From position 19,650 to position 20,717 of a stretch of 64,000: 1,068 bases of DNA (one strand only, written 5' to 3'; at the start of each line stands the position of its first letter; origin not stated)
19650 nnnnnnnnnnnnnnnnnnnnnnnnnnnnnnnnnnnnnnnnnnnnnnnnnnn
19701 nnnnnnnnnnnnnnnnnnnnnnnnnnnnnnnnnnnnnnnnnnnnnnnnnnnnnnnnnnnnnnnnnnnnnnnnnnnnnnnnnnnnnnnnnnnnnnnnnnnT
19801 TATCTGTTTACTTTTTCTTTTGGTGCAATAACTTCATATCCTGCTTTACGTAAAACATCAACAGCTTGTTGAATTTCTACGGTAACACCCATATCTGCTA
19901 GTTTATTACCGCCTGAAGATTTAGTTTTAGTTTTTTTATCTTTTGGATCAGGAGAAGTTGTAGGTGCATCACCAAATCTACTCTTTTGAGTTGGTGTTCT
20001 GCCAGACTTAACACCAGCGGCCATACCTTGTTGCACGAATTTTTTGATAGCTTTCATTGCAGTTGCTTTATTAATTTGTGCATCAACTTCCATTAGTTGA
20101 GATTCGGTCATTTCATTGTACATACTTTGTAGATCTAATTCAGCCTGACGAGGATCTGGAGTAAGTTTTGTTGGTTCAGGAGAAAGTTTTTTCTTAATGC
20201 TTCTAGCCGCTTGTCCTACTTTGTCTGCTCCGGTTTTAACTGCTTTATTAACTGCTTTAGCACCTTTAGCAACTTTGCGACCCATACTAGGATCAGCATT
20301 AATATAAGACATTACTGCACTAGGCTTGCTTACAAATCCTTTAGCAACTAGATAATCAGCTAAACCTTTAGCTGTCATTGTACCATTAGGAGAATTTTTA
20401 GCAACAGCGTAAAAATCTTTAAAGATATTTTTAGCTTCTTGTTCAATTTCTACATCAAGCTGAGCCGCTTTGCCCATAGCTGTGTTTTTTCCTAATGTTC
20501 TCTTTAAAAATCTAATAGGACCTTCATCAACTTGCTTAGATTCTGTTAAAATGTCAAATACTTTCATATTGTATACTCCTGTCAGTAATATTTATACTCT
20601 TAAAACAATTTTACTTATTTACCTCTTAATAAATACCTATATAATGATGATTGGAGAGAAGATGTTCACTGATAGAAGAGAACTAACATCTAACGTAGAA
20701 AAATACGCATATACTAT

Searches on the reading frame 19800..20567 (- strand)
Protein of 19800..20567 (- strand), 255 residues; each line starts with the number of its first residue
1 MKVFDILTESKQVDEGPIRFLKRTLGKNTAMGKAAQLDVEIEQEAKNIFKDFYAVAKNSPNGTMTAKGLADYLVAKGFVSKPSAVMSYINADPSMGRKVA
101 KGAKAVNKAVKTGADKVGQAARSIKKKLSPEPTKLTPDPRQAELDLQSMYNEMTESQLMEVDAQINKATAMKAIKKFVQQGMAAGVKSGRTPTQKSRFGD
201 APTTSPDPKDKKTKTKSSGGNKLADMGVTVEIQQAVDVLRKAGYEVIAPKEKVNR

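Call 6: search_protein_families(library=pfam, proteins=[window:19800-20567:-], max_evalue=0.1)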
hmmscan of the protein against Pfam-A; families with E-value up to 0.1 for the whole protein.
window:19800-20567:- (255 aa): 0 families

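Call 7: search_protein_families(library=phrogs, proteins=[window:19800-20567:-], max_evalue=0.1)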
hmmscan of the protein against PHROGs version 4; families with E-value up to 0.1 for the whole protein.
window:19800-20567:- (255 aa): 1 family
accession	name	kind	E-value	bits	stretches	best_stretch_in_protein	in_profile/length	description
phrog_25669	-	unknown function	0.043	14.3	0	14-80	139-205/234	-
